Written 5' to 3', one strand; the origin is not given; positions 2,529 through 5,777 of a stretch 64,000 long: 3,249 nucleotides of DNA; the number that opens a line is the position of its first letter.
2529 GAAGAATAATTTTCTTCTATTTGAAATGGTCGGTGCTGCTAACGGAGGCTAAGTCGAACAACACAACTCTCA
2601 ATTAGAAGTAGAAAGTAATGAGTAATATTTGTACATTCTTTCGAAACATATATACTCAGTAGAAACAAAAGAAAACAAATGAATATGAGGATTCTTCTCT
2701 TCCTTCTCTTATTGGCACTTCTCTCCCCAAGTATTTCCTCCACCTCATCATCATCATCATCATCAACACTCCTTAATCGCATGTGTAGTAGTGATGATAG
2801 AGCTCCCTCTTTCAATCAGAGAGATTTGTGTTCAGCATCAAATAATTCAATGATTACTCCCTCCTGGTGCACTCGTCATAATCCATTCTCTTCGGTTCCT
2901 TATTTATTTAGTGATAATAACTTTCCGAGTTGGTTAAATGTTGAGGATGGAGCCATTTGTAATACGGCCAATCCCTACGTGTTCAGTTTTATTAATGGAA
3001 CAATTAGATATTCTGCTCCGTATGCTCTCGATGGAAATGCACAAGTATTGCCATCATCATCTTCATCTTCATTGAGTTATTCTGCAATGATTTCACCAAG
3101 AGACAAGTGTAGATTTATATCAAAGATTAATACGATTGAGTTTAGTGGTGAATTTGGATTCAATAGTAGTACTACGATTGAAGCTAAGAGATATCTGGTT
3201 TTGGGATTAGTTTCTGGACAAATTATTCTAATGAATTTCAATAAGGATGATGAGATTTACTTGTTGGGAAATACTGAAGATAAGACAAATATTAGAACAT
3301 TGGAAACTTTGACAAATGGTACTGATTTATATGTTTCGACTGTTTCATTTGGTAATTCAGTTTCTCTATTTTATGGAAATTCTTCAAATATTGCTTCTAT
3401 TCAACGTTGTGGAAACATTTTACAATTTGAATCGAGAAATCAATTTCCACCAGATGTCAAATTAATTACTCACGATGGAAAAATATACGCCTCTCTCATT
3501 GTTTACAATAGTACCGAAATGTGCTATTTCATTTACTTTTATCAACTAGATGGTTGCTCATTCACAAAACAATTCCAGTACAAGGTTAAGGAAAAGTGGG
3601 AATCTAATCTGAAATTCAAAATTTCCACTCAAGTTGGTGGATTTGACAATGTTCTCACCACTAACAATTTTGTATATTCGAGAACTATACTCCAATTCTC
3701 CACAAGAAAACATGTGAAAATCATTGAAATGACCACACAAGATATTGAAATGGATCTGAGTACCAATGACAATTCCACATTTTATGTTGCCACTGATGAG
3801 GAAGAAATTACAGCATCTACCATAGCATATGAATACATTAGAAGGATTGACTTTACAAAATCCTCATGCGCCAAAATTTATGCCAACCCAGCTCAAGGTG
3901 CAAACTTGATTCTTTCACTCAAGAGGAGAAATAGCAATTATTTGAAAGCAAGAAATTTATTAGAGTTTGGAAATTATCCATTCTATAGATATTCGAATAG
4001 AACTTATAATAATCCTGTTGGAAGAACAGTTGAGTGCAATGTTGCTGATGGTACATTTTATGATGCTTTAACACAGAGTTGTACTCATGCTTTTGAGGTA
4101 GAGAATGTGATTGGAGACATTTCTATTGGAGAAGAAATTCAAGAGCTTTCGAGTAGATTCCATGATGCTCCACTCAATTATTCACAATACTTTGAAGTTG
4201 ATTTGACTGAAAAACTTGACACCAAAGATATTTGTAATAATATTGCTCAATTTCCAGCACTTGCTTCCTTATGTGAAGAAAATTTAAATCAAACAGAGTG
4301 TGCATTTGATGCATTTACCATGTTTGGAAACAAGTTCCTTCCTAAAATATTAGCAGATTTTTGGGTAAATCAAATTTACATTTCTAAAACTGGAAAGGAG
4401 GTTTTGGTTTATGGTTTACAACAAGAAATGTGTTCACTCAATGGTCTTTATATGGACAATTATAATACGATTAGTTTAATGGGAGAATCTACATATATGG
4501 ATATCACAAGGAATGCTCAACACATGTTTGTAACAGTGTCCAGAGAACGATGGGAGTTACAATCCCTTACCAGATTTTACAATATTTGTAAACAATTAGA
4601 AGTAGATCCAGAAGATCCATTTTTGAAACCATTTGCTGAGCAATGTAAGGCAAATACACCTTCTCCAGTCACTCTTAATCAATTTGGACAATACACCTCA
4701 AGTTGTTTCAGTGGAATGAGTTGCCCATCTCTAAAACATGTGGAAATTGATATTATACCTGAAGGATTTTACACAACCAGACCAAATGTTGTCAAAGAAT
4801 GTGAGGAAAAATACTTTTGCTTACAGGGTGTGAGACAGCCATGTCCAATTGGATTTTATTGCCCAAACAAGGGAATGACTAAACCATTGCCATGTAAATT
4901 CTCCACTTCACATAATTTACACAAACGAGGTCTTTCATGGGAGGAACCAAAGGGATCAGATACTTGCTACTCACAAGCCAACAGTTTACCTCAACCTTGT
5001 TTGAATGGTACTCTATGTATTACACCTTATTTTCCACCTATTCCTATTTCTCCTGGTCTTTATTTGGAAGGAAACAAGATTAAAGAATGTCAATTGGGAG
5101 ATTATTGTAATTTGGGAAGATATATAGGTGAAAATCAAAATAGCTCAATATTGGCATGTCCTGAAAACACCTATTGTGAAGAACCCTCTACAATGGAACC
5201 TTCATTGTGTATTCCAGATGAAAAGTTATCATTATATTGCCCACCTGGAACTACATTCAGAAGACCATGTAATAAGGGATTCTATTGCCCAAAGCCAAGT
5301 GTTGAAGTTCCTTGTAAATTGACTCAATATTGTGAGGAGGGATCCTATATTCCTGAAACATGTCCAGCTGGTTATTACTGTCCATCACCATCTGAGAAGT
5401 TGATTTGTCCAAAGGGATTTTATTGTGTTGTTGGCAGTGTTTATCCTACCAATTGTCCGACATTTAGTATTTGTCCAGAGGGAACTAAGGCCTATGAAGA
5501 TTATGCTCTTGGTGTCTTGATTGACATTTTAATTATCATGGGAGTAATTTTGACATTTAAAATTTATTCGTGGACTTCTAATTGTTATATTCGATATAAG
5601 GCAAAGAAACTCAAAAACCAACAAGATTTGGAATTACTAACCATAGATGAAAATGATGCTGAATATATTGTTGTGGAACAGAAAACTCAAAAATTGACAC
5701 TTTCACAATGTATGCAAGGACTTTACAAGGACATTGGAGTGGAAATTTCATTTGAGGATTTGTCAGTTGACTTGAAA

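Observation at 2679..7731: ABCG-type half transporter fused to a ~920-aa secreted Cys-rich ectodomain with an extra pre-NBD transmembrane helix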

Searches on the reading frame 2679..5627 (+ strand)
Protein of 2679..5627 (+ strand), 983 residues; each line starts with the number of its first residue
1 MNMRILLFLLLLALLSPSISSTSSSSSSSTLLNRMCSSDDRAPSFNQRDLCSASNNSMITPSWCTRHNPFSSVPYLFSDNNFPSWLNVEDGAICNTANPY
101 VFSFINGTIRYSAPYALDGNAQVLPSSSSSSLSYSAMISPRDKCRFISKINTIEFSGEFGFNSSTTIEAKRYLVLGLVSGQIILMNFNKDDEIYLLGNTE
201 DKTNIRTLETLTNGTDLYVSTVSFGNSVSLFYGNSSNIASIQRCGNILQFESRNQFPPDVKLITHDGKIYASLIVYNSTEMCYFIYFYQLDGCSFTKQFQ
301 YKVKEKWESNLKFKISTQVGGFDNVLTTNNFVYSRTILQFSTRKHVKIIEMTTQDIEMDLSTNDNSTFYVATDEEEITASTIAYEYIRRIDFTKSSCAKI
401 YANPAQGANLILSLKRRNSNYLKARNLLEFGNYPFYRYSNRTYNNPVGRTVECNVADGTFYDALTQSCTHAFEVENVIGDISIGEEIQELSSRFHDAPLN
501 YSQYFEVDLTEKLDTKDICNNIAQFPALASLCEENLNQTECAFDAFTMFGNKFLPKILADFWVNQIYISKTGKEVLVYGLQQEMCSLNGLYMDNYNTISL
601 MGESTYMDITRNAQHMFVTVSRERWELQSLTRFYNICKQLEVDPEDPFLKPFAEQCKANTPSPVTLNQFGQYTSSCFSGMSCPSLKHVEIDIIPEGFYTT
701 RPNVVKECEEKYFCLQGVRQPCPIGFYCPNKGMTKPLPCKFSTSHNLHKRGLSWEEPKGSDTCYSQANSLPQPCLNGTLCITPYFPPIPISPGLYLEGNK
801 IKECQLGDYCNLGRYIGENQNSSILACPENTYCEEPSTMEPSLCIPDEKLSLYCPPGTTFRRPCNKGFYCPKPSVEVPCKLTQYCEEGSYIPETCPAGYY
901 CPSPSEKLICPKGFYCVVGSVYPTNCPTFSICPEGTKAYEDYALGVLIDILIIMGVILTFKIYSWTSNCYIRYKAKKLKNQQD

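Call 8: find_homologous_proteins(query=window:2679-5627:+, max_evalue=0.001)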
Query seq(983 aa) (983 aa): 2 proteins with E <= 0.001 among 8000 candidates.
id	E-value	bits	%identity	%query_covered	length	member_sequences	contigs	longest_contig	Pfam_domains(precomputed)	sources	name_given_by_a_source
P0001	0.0e+0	2299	100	100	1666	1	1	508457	PF19055.7,PF01061.30,PF00005.34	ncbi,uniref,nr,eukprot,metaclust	ncbi:predicted protein [Naegleria gruberi]|uniref:Predicted protein n=1 Tax=Naegleria gruberi TaxID=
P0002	3.5e-243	828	48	85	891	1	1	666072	-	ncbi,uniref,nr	ncbi:hypothetical protein C9374_004976 [Naegleria lovaniensis]|uniref:Uncharacterized protein n=1 Ta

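Call 11: find_encoding_contigs(protein=P0002, flank=10000, max_places=5)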
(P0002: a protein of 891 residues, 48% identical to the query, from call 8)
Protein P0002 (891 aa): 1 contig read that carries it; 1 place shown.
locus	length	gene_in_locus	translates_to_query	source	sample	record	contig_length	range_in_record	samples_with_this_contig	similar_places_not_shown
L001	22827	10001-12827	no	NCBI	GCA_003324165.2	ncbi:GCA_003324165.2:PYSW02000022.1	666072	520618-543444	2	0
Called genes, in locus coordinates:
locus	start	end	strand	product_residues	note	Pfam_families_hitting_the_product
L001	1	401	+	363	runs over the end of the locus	PF00583:Acetyltransf_1 (weak), PF13508:Acetyltransf_7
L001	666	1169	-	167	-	PF00125:Histone, PF16211:Histone_H2A_C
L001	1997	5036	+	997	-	PF00069:Pkinase, PF07714:PK_Tyr_Ser-Thr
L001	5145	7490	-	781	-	-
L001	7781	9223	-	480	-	-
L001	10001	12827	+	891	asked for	-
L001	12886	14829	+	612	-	PF00005:ABC_tran, PF19055:ABC2_membrane_7, PF01061:ABC2_membrane, PF19055:ABC2_membrane_7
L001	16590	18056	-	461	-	PF00071:Ras, PF08477:Roc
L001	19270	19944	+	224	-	-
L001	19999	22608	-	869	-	PF12090:Spt20_SEP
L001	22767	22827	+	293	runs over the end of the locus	-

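Call 46: search_protein_representatives(protein=window:2679-5510:+)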
Query: 944 residues. Proteins with E-value up to 0.001 (for the whole library): 1153; up to 1e-10: 316; up to 1e-30: 91. The best 150 are listed.
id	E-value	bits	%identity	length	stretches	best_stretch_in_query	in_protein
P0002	1.1e-243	827.8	51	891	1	36-874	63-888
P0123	2.7e-187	641.2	43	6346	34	853-928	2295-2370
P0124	3.6e-181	621.0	41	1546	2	311-939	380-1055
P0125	2.1e-170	585.3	63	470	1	42-490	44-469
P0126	1.4e-134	466.8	39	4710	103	694-739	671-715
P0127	3.3e-95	336.5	36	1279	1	331-938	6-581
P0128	3.4e-92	326.5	39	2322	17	845-934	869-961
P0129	2.1e-89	317.3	38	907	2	334-926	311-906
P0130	1.1e-84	301.6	34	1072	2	166-932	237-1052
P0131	3.7e-81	290.0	31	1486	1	313-933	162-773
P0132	7.1e-79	282.4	40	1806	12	852-934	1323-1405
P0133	3.9e-77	276.7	38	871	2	550-936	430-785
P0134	1.7e-72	261.3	40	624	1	541-938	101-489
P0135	3.7e-72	260.2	41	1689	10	853-930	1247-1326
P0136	9.8e-68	245.6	39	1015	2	553-933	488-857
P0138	2.0e-63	231.3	41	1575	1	588-938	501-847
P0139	1.6e-61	225.0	42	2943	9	852-937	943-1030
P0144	4.8e-57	210.2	39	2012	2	687-937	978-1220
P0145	1.1e-56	209.0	38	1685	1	594-932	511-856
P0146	1.1e-56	209.0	39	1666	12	853-934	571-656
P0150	1.2e-52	195.7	39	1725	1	595-938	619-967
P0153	7.5e-51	189.7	40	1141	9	850-933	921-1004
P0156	4.8e-49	183.7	30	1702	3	144-816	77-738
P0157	5.4e-49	183.6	32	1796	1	573-940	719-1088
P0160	9.4e-49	182.7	36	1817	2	590-937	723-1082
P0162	4.6e-48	180.5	38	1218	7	850-940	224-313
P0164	5.7e-45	170.2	36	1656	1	593-937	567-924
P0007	1.2e-21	93.1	36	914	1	760-941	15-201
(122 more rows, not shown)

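Call 48: list_cluster_members(proteins=[P0124, P0127, P0131, P0138, P0145, P0150, P0157, P0160, P0164, P0144])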
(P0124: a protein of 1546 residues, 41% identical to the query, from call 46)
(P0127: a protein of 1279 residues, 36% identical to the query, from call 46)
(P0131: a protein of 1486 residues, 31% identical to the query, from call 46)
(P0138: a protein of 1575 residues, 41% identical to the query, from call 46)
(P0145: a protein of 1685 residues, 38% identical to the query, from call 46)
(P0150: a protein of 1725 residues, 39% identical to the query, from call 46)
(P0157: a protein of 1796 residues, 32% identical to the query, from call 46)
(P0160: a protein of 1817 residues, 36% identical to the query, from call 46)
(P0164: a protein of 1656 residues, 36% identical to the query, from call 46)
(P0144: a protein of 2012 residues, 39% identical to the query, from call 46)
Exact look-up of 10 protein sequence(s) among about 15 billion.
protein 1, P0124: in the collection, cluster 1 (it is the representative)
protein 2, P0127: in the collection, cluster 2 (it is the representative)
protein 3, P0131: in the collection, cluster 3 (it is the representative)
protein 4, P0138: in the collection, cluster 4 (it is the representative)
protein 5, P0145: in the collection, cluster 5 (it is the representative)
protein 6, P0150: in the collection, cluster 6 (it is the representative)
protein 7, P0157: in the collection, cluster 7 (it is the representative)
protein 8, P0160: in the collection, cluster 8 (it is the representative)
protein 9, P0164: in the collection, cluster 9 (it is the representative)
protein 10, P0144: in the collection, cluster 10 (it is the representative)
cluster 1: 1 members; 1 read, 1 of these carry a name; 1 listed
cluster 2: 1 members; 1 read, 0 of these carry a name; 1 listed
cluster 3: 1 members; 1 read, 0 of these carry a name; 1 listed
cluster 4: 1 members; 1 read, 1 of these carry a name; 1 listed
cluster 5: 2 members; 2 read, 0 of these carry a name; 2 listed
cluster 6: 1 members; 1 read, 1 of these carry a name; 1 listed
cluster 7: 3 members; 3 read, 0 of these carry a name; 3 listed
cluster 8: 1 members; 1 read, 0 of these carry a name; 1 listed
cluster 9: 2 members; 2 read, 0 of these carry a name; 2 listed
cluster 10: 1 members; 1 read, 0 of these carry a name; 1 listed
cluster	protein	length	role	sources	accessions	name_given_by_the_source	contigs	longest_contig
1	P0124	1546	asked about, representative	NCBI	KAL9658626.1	hypothetical protein ABK040_006162 [Willaertia magna]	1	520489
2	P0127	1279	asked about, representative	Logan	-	-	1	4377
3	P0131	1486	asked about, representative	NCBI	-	-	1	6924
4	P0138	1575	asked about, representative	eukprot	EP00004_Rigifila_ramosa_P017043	TRINITY_DN4105_c0_g1_i1.p1 TRINITY_DN4105_c0_g1~~TRINITY_DN4105_c0_g1_i1.p1 ORF ...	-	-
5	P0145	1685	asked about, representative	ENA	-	-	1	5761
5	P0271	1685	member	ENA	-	-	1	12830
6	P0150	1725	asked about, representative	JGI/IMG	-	ABC-type multidrug transport system ATPase subunit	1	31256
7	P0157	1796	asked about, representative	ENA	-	-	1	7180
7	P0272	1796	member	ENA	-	-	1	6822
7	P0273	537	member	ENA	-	-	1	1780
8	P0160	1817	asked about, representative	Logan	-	-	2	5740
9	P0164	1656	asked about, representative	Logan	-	-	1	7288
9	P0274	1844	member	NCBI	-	-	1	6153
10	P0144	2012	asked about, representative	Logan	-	-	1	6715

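Call 66: predict_structure(alignment_id=A3)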
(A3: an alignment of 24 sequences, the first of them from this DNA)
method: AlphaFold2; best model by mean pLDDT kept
length: 916 residues; sequences in the alignment: 24
mean_pLDDT: 76.3   pTM: 0.60
mean pLDDT of the five models: 76.3, 76.3, 73.3, 72.0, 67.1
residues with pLDDT >= 90: 259; 70-90: 422; 50-70: 83; < 50: 152
segments of 3 or more residues with pLDDT < 50: 1-24, 29-36, 41-121, 134-139, 654-660, 662-666, 719-734
pLDDT, mean of each block of 10 residues (from residue 1): 35 36 47 48 39 30 29 33 33 35 35 35 72 52 68 84 74 86 89 91 91 85 73 92 93 94 95 95 89 93 90 96 95 94 95 95 89 92 96 93 91 74 90 90 93 84 90 73 85 72 77 86 72 70 89 86 83 81 79 75 72 88 83 76 69 49 55 71 90 85 91 71 37 61 83 74 77 80 83 80 86 81 73 84 85 87 86 90 91 91 84 82
secondary structure, 60 per line:
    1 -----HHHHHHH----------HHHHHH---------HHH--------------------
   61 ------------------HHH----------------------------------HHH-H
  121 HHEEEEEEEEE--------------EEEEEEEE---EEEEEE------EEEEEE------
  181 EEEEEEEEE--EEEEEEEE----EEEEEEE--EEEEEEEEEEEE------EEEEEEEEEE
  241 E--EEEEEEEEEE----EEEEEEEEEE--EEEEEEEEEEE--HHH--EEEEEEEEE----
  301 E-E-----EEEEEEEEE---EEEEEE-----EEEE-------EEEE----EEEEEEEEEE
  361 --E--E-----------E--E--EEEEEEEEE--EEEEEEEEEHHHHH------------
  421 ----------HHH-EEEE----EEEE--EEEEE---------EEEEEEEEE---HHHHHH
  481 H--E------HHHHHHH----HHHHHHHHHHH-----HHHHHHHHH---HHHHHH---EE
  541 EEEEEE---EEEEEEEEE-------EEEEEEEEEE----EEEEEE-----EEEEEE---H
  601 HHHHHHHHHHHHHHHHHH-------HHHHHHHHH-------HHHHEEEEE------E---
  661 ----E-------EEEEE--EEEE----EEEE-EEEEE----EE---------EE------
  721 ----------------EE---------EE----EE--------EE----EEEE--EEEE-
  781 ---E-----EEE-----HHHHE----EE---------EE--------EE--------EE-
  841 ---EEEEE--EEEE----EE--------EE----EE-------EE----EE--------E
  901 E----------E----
elements in order (helices of 4 or more, strands of 3 or more residues): H6-12 H23-28 E123-131 E146-153 E157-162 E169-174 E181-189 E192-199 E204-210 E213-224 E231-241 E244-253 E258-267 E270-280 E288-296 E309-317 E321-326 E332-335 E343-346 E351-360 E384-392 E395-403 H404-408 E435-438 E443-446 E449-453 E463-471 H475-481 H491-497 H502-512 H518-526 H530-535 E539-546 E550-558 E566-575 E580-585 E591-596 H600-618 H626-634 H642-645 E646-650 E673-677 E680-683 E688-691 E693-697 E770-773 E776-779 E790-792 H798-801 E844-848 E851-854

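Call 69: search_protein_families(library=pfam, proteins=[P0150, P0157, P0144, P0138, P0131], max_evalue=0.01)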
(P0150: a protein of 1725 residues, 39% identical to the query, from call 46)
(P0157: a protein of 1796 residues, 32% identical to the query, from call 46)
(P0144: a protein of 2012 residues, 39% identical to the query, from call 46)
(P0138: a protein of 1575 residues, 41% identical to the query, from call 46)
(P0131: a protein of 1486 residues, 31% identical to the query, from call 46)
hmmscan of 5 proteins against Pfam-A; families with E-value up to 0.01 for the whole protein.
P0150 (1725 aa): 6 families
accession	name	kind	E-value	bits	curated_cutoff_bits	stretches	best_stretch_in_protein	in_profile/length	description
PF19055.6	ABC2_membrane_7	-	8.8e-53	180.1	22.7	2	1517-1721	212-409/410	ABC-2 type transporter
PF00005.33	ABC_tran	-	4.3e-24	86.1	25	1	1121-1272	1-137/137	ABC transporter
PF01061.29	ABC2_membrane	-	8.7e-14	52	26.9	1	1433-1666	2-208/211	ABC-2 type transporter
PF13479.12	AAA_24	-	0.0059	16.9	27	0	1134-1186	5-58/195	AAA domain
PF02463.25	SMC_N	-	0.0089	15.9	40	0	1132-1300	25-197/220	RecF/RecN/SMC N terminal domain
PF13481.12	AAA_25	-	0.0098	16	27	0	1124-1152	26-54/195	AAA domain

P0157 (1796 aa): 6 families
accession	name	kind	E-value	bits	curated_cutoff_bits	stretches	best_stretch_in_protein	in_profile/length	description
PF00005.33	ABC_tran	-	5.3e-24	85.8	25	1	1227-1378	3-137/137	ABC transporter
PF19055.6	ABC2_membrane_7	-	5.3e-14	52.4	22.7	2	1408-1464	1-57/410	ABC-2 type transporter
PF01061.29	ABC2_membrane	-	9.6e-14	51.9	26.9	1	1514-1735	1-205/211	ABC-2 type transporter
PF13481.12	AAA_25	-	8.6e-06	26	27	1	1228-1256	26-54/195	AAA domain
PF13304.12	AAA_21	-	5e-05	24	27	0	1238-1256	2-20/304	AAA domain, putative AbiEii toxin, Type IV TA system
PF13191.12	AAA_16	-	0.0057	17.6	32.6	0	1227-1267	14-56/167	AAA ATPase domain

P0144 (2012 aa): 5 families
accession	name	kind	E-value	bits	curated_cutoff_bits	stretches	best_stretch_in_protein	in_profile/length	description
PF19055.6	ABC2_membrane_7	-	2.7e-44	152.1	22.7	2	1805-2008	213-409/410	ABC-2 type transporter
PF00005.33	ABC_tran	-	2.2e-29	103.2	25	1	1370-1522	1-137/137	ABC transporter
PF01061.29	ABC2_membrane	-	5e-13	49.5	26.9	1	1724-1951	2-205/211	ABC-2 type transporter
PF13304.12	AAA_21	-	0.0027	18.3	27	0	1382-1457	1-89/304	AAA domain, putative AbiEii toxin, Type IV TA system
PF13481.12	AAA_25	-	0.0037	17.4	27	1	1373-1408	26-61/195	AAA domain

P0138 (1575 aa): 4 families
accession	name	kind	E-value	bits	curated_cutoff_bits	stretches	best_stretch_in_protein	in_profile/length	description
PF19055.6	ABC2_membrane_7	-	5.5e-41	141.2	22.7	2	1130-1324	1-202/410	ABC-2 type transporter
PF00005.33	ABC_tran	-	1.8e-23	84.1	25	1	948-1101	1-137/137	ABC transporter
PF01061.29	ABC2_membrane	-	1.1e-12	48.4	26.9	1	1284-1513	3-210/211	ABC-2 type transporter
PF13481.12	AAA_25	-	0.0018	18.4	27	1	946-985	21-60/195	AAA domain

P0131 (1486 aa): 5 families
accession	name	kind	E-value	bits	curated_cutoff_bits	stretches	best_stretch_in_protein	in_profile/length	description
PF19055.6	ABC2_membrane_7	-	4.7e-41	141.5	22.7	2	1230-1429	212-406/410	ABC-2 type transporter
PF00005.33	ABC_tran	-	4.4e-20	73.1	25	1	873-1025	1-137/137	ABC transporter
PF01061.29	ABC2_membrane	-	5.3e-14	52.7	26.9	1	1155-1381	3-210/211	ABC-2 type transporter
PF13304.12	AAA_21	-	0.0036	17.8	27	0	885-904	1-20/304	AAA domain, putative AbiEii toxin, Type IV TA system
PF03193.22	RsgA_GTPase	-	0.008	16.5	30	0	882-924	105-148/174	RsgA GTPase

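Call 79: search_protein_families(library=pfam, proteins=[P0128, P0132, P0135, P0153, P0162], max_evalue=0.001)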
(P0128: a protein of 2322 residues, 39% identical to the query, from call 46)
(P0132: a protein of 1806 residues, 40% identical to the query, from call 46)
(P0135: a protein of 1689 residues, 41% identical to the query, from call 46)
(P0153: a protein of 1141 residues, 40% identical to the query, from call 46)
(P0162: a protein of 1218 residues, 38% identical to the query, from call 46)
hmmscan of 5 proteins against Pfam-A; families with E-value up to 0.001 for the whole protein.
P0128 (2322 aa): 2 families
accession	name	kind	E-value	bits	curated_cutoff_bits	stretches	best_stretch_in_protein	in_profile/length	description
PF06739.17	SBBP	-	4.1e-07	30.3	20.5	0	101-132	2-34/38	Beta-propeller repeat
PF07699.19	Ephrin_rec_like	-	0.00012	22.3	23.1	1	2148-2194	3-48/48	Tyrosine-protein kinase ephrin type A/B receptor-like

P0132 (1806 aa): 0 families

P0135 (1689 aa): 0 families

P0153 (1141 aa): 0 families

P0162 (1218 aa): 2 families
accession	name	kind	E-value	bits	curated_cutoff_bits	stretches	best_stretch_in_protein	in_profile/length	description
PF07699.19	Ephrin_rec_like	-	0.00017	21.7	23.1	1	1161-1193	1-32/48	Tyrosine-protein kinase ephrin type A/B receptor-like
PF00020.24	TNFR_c6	-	0.00038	21.3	29.4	0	455-493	1-39/39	TNFR/NGFR cysteine-rich region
